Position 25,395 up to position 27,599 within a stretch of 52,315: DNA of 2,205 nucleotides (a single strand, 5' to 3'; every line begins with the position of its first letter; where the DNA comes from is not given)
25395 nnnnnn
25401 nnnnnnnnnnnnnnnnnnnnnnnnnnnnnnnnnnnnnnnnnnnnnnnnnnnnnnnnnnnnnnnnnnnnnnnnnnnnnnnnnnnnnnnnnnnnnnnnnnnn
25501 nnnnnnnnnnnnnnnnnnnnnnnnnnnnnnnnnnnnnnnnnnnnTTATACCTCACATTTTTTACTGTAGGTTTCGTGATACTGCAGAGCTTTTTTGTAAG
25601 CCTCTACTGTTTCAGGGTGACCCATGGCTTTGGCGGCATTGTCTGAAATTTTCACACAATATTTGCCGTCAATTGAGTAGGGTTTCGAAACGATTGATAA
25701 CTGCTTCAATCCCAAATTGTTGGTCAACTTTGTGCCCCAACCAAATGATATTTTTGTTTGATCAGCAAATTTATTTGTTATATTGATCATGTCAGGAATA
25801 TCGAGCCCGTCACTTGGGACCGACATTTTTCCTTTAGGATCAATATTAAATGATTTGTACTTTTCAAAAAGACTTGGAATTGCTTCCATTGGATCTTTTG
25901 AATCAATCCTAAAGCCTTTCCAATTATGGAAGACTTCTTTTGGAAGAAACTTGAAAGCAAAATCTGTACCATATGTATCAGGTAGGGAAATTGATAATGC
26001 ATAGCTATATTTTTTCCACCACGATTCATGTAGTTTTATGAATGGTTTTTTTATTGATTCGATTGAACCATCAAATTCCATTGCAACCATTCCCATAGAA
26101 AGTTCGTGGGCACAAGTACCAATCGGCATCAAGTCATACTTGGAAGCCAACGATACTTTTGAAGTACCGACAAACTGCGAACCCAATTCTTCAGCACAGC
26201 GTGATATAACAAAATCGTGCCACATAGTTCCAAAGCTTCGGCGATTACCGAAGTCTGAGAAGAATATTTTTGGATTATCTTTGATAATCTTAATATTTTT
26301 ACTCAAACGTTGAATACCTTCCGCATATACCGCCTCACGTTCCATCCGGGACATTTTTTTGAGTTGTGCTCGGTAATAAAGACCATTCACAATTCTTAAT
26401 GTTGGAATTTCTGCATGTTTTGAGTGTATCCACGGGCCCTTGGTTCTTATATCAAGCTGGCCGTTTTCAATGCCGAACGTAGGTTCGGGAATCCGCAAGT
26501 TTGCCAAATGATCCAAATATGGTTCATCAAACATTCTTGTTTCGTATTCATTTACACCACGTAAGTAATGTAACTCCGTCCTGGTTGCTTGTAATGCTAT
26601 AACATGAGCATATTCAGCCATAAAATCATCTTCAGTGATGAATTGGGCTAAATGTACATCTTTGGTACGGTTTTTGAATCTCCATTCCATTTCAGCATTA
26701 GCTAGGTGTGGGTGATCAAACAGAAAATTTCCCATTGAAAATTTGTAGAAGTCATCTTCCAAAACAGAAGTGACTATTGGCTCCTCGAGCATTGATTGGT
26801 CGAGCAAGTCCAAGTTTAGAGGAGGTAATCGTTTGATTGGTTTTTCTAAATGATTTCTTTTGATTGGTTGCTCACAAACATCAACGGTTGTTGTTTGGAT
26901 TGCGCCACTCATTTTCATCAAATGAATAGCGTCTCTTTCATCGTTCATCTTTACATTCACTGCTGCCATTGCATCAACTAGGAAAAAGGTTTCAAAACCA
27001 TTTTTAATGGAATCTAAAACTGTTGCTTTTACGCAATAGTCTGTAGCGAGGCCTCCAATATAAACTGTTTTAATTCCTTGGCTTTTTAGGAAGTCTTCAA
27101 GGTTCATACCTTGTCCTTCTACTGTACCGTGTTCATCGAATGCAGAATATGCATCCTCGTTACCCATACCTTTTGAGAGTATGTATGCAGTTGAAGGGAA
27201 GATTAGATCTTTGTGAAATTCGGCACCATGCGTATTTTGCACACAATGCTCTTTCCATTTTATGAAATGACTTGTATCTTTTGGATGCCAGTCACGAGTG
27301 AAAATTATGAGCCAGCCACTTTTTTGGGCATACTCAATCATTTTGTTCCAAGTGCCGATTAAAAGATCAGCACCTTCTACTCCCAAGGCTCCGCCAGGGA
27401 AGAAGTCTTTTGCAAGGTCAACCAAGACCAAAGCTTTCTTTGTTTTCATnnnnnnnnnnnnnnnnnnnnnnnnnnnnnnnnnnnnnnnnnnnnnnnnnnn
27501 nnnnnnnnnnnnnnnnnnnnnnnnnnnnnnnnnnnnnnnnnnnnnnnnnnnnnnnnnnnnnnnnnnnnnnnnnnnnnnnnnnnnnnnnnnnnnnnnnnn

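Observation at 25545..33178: Self-contained NAD+ reconstruction island in a CPR genome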

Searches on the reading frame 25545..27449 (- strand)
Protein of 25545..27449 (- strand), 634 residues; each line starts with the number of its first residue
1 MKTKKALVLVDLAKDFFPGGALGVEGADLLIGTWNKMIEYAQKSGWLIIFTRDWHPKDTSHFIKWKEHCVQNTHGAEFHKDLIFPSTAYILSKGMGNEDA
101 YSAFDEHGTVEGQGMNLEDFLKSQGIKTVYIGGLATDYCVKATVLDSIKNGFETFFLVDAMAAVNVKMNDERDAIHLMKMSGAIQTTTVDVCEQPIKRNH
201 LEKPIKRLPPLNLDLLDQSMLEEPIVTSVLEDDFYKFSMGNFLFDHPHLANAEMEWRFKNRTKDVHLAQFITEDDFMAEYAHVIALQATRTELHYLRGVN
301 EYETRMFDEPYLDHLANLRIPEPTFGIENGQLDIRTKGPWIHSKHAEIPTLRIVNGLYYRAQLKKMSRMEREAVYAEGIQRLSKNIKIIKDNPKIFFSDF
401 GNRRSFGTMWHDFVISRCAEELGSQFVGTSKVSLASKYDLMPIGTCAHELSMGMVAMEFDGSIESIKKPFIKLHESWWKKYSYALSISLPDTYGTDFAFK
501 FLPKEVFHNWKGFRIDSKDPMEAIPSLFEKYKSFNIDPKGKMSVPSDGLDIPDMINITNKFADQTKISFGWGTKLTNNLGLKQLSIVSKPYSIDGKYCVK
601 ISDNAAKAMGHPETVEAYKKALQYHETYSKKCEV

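Call 3: search_protein_families(library=pfam, proteins=[window:25545-27449:-], max_evalue=0.01)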
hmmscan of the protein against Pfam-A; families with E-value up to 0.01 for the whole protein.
window:25545-27449:- (634 aa): 3 families
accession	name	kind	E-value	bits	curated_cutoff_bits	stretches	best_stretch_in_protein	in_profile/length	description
PF04095.22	NAPRTase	-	9.8e-34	117.6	20.8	1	397-624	3-237/239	Nicotinate phosphoribosyltransferase (NAPRTase) family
PF00857.26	Isochorismatase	-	2.3e-27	96.6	27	1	6-188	2-173/175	Isochorismatase domain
PF17767.7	NAPRTase_N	-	3.4e-15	56.9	32.6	1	230-355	1-125/125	Nicotinate phosphoribosyltransferase (NAPRTase) N-terminal domain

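Call 4: search_protein_families(library=ncbifam, proteins=[window:25545-27449:-], max_evalue=0.01)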
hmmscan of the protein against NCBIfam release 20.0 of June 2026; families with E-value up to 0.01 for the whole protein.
window:25545-27449:- (634 aa): 11 families
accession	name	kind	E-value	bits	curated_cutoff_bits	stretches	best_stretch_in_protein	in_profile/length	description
NF003704.0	PRK05321.1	subfamily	2.1e-97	326.6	379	1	220-625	4-392/398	nicotinate phosphoribosyltransferase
TIGR01514.1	NAPRTase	equivalog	9.7e-70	235.6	269.55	1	225-624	1-397/399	nicotinate phosphoribosyltransferase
NF008623.0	PRK11609.1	equivalog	1.1e-41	143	174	2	63-192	81-209/213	bifunctional nicotinamidase/pyrazinamidase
NF050097.1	BiurAmidohydBiuH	equivalog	5.7e-13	48.8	370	1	3-188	17-211/221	biuret amidohydrolase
TIGR01513.1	NAPRTase_put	equivalog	7.1e-06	25.2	297.4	1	233-620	5-354/452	nicotinate phosphoribosyltransferase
NF041461.1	C_hydro_YcaC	equivalog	1.6e-05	24.5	310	1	121-186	97-160/201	isochorismate family cysteine hydrolase YcaC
NF006696.0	PRK09243.1-3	equivalog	3.9e-05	22.5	503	1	385-611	146-355/451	nicotinate phosphoribosyltransferase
NF008517.0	PRK11440.1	equivalog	4.4e-05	23.5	195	1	4-169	8-164/188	hydrolase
NF006695.0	PRK09243.1-2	equivalog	0.0001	21.1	469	1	228-452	6-205/480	nicotinate phosphoribosyltransferase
TIGR03614.1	RutB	equivalog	0.0054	16.4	377.95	0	116-171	141-196/226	pyrimidine utilization protein B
NF009131.0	PRK12484.1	equivalog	0.0085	14.8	330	0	397-449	152-201/455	nicotinate phosphoribosyltransferase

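Call 8: find_encoding_contigs(protein=window:25545-27449:-, flank=10000, max_places=6)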
Protein window:25545-27449:- (634 aa): 2 contigs read that carry it; 2 places shown.
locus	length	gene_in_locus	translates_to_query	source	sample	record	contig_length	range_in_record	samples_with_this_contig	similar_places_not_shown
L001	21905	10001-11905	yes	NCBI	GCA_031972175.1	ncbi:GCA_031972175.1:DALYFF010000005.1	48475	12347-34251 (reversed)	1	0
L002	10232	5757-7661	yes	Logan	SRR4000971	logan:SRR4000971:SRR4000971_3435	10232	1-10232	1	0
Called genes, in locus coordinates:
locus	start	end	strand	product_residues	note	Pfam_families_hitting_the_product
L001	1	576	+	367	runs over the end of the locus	-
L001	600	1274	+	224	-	-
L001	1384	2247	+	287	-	-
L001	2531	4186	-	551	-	PF02390:Methyltransf_4 (weak), PF08241:Methyltransf_11 (weak), PF08242:Methyltransf_12 (weak), PF13649:Methyltransf_25, PF13847:Methyltransf_31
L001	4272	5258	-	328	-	PF13793:Pribosyltran_N, PF00156:Pribosyltran, PF14572:Pribosyl_synth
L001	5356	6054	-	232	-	PF00293:NUDIX (weak)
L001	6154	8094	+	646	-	PF00795:CN_hydrolase, PF02540:NAD_synthase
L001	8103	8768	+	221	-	PF00293:NUDIX, PF19368:WHD_AraR, PF21906:WHD_NrtR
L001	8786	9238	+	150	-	PF15891:Nuc_deoxyri_tr2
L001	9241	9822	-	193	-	PF01467:CTP_transf_like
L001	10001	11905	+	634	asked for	PF00857:Isochorismatase, PF17767:NAPRTase_N, PF04095:NAPRTase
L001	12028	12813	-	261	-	-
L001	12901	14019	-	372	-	-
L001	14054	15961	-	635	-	-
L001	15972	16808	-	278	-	PF13672:PP2C_2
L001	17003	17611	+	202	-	PF08207:EFP_N, PF09285:Elong-fact-P_C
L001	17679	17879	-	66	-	PF01084:Ribosomal_S18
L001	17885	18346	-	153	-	PF00436:SSB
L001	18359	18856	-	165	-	PF01250:Ribosomal_S6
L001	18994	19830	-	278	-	PF01026:TatD_DNase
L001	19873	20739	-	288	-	-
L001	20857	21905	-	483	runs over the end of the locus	PF00133:tRNA-synt_1, PF01406:tRNA-synt_1e (weak), PF09334:tRNA-synt_1g, PF00133:tRNA-synt_1, PF19303:Anticodon_3 (weak)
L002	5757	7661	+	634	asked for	PF00857:Isochorismatase, PF17767:NAPRTase_N, PF04095:NAPRTase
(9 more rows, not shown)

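Call 16: find_homologous_proteins(query=window:25545-27449:-, max_evalue=1e-10)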
Query window:25545-27449:- (634 aa): 193 proteins with E <= 1e-10 among 6854 candidates; the best 120 are listed.
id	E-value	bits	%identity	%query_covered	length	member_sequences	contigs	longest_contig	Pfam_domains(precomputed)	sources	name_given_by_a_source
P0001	0.0e+0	1483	100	100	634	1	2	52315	PF04095.23,PF00857.27,PF17767.8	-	-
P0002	3.2e-198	678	67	66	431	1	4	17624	PF04095.23,PF17767.8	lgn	-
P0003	2.1e-180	619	63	68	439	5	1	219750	PF04095.23,PF17767.8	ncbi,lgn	ncbi:MAG: hypothetical protein WCG20_01940 [bacterium]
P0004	1.3e-179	617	62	68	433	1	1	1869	PF04095.23,PF17767.8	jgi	-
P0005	8.6e-178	611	64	66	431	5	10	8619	PF04095.23,PF17767.8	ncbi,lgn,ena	-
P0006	1.6e-176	607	64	67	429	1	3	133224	PF04095.23,PF17767.8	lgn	-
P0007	4.0e-176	605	63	66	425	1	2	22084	PF04095.23,PF17767.8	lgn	-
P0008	2.4e-175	603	64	66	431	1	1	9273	PF04095.23,PF17767.8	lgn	-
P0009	8.5e-169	581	47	99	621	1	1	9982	PF04095.23,PF00857.27,PF17767.8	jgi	jgi:nicotinate phosphoribosyltransferase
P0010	4.2e-168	579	46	100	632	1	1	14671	PF04095.23,PF00857.27,PF17767.8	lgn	-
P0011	2.1e-166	573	60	67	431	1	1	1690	PF04095.23,PF17767.8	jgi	jgi:nicotinate phosphoribosyltransferase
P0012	1.5e-161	557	59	66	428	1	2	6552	PF04095.23,PF17767.8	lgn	-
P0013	2.0e-161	557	59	67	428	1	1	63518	PF04095.23,PF17767.8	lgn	-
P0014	1.5e-159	550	58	67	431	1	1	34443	PF04095.23,PF17767.8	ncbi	-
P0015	1.5e-159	550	56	68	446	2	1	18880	PF04095.23,PF17767.8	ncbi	-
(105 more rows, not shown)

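Call 18: find_related_loci(query=A1, collection=genome_contigs, flank=10000)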
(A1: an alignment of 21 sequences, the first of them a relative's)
Query A1 (634 aa) in genome_contigs; peptide patterns used: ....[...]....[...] (x = any residue, [..] = any of these).
233 stretches matched a pattern; 180 encode a relative of the query (tblastn E <= 1e-3); the best 80 are kept; 80 distinct loci.
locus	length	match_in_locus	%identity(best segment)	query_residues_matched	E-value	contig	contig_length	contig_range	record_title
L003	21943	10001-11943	63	6-634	0e+0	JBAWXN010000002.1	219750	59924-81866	MAG: bacterium isolate ELA064 MAG064_2, whole genome shotgun sequence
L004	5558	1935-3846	64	6-631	0e+0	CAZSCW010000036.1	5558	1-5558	MAG TPA_asm: uncultured Candidatus Saccharibacteria bacterium isolate SRP135725_co1_382 genome assembly, contig: NODE_22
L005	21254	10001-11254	59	211-628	1e-162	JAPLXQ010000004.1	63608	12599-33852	MAG: Candidatus Nomurabacteria bacterium isolate LacPavin_0818_WC45_MAG_33_35 LacPavin_0818_WC45_scaffold_677107, whole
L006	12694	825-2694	58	6-634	1e-180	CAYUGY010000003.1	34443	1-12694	MAG TPA_asm: uncultured Candidatus Saccharibacteria bacterium isolate SRP286056_co1_691 genome assembly, contig: NODE_13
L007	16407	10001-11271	62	211-634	8e-159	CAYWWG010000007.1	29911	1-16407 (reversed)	MAG TPA_asm: uncultured Candidatus Saccharibacteria bacterium isolate SRP135725_co1_60 genome assembly, contig: NODE_172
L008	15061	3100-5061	39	6-633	1e-130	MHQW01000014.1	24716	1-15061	MAG: Candidatus Sungbacteria bacterium RIFCSPLOWO2_02_FULL_51_17 rifcsplowo2_02_scaffold_2147, whole genome shotgun sequ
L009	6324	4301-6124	38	3-624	1e-128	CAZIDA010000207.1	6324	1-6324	MAG TPA_asm: uncultured Acidobacteriota bacterium isolate SRP271791_co2_76 genome assembly, contig: NODE_3614_length_632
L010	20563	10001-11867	47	2-632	5e-126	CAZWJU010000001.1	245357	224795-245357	MAG TPA_asm: uncultured Candidatus Saccharibacteria bacterium isolate SRP278252_co2_131 genome assembly, contig: NODE_33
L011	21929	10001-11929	36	2-620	1e-119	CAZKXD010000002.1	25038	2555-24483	MAG TPA_asm: uncultured Candidatus Saccharibacteria bacterium isolate binchicken_co251_982 genome assembly, contig: NODE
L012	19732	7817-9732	60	4-634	2e-179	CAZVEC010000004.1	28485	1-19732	MAG TPA_asm: uncultured Candidatus Saccharibacteria bacterium isolate SRP050083_co2_123 genome assembly, contig: NODE_10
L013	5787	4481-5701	45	224-633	4e-109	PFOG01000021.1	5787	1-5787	MAG: Candidatus Portnoybacteria bacterium CG_4_10_14_0_2_um_filter_44_20 CG_4_10_14_0.2_scaffold_8299_c, whole genome sh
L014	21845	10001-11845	35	4-618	1e-107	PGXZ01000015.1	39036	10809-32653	MAG: Candidatus Saccharibacteria bacterium HGW-Saccharibacteria-1 bjp_ig2103_scaffold_1606, whole genome shotgun sequenc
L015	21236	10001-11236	44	220-633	1e-105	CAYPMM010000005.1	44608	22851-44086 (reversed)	MAG TPA_asm: uncultured Candidatus Saccharibacteria bacterium isolate binchicken_co38_445 genome assembly, contig: NODE_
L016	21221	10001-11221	44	224-633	1e-105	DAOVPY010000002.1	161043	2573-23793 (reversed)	MAG TPA_asm: Candidatus Nealsonbacteria bacterium isolate CSMAG_1561 CSMAG_1561_k141_775700_length_161043_cov_46.0705, w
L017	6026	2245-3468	45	224-633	2e-105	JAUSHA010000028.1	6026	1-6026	MAG: bacterium isolate E14_metabat.bin.161 E14_k141_1026769, whole genome shotgun sequence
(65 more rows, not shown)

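Call 21: search_protein_families(library=pfam, proteins=[L001:14054-15961:-], max_evalue=5)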
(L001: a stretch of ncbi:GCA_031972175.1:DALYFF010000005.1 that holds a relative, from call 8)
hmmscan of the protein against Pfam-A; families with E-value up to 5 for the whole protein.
L001:14054-15961:- (635 aa): 4 families
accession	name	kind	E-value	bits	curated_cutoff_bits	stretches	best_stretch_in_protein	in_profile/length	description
PF00069.31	Pkinase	-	0.011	15.6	31.7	1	119-252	95-212/263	Protein kinase domain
PF06906.16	DUF1272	-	0.053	14.1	25.3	1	309-328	29-48/57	Protein of unknown function (DUF1272)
PF01163.29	RIO1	-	0.073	13.1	22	1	131-165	114-147/187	RIO domain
PF12773.13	DZR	-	0.27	11.9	27.3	1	310-331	13-34/45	Double zinc ribbon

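Call 22: search_protein_families(library=padloc, proteins=[L001:14054-15961:-, window:25545-27449:-], max_evalue=0.01)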
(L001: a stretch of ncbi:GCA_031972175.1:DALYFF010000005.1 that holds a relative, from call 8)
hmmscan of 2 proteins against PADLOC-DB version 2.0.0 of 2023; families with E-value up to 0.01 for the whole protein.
L001:14054-15961:- (635 aa): 1 family
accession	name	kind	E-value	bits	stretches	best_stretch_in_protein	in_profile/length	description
PDLC03921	MkoA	-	0.0024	13.6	1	118-167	583-633/1607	-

window:25545-27449:- (634 aa): 0 families

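Call 34: find_encoding_contigs(protein=P0002, flank=10000, max_places=2)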
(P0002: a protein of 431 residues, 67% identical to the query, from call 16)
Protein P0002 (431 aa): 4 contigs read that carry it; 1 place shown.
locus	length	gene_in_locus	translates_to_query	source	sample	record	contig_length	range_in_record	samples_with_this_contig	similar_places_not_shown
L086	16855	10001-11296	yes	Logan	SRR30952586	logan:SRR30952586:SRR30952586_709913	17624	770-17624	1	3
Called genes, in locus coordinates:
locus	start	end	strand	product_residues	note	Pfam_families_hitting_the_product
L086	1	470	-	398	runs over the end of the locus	PF00579:tRNA-synt_1b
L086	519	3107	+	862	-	PF00912:Transgly, PF00905:Transpeptidase, PF17957:Big_7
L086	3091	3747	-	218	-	PF09335:VTT_dom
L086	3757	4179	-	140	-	PF00293:NUDIX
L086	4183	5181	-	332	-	PF13793:Pribosyltran_N, PF00156:Pribosyltran, PF14572:Pribosyl_synth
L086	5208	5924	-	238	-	PF00293:NUDIX (weak)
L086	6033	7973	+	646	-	PF00795:CN_hydrolase, PF02540:NAD_synthase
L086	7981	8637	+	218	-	PF00293:NUDIX, PF19368:WHD_AraR, PF21906:WHD_NrtR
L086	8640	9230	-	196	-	PF01467:CTP_transf_like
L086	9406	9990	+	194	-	PF00857:Isochorismatase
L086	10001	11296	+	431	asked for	PF17767:NAPRTase_N, PF04095:NAPRTase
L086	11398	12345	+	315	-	-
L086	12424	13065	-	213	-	-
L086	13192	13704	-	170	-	-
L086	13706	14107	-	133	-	PF01050:MannoseP_isomer (weak), PF11699:CENP-C_C (weak), PF07883:Cupin_2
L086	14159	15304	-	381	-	PF01520:Amidase_3, PF01471:PG_binding_1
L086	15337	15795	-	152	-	PF15891:Nuc_deoxyri_tr2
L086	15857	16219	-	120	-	-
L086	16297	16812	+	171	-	PF05974:DUF892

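Call 39: search_protein_families(library=phrogs, proteins=[window:25545-27449:-], max_evalue=0.001)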
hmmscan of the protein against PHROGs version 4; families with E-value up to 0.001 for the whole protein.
window:25545-27449:- (634 aa): 2 families
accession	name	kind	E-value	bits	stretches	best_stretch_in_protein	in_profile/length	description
phrog_19305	-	unknown function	9.2e-15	56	1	3-172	2-178/199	-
phrog_26048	-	unknown function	0.00062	20.4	0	118-190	94-167/208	-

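Call 50: search_solved_structures(query=A4, max_evalue=10, show_alignments=1)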
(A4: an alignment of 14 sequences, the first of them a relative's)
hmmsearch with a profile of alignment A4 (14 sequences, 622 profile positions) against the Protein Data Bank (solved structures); distinct sequences matched with E-value up to 10: 66 (the best 60 are shown).
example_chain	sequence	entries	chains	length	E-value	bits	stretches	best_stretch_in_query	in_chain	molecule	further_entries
3q5i_A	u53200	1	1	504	0.016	16.6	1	117-227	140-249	Protein kinase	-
1fot_A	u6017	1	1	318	0.029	15.8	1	97-225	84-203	CAMP-DEPENDENT PROTEIN KINASE TYPE 1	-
4rlo_A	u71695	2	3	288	0.056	14.9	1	84-232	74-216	Ribosomal protein S6 kinase beta-1 | p70S6K1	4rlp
4l3j_A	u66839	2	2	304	0.063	14.7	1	84-232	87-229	RPS6KB1 protein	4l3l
1tqi_A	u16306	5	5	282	0.063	14.7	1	105-166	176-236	conserved hypothetical protein | Rio2 serine kinase | Rio2 kinase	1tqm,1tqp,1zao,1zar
3a60_A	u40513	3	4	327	0.077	14.4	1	84-232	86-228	Ribosomal protein S6 kinase beta-1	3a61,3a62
3we4_A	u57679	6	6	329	0.079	14.4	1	84-232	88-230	Ribosomal protein S6 kinase beta-1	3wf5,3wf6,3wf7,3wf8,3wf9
7n91_A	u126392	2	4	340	0.087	14.2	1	84-232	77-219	Ribosomal protein S6 kinase beta-1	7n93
4l42_A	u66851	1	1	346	0.09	14.2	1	84-232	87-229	RPS6KB1 protein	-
4l46_A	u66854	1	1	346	0.09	14.2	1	84-232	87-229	RPS6KB1 protein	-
4l43_A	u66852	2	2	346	0.09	14.2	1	84-232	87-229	RPS6KB1 protein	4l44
4l45_A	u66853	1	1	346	0.09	14.2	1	84-232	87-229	RPS6KB1 protein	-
3ubd_A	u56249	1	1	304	0.094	14.1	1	98-227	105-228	Ribosomal protein S6 kinase alpha-3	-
4el9_A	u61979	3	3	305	0.095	14.1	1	98-227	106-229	Ribosomal protein S6 kinase alpha-3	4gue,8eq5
7lvh_A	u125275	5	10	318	0.098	14.1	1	96-166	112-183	AP2-associated protein kinase 1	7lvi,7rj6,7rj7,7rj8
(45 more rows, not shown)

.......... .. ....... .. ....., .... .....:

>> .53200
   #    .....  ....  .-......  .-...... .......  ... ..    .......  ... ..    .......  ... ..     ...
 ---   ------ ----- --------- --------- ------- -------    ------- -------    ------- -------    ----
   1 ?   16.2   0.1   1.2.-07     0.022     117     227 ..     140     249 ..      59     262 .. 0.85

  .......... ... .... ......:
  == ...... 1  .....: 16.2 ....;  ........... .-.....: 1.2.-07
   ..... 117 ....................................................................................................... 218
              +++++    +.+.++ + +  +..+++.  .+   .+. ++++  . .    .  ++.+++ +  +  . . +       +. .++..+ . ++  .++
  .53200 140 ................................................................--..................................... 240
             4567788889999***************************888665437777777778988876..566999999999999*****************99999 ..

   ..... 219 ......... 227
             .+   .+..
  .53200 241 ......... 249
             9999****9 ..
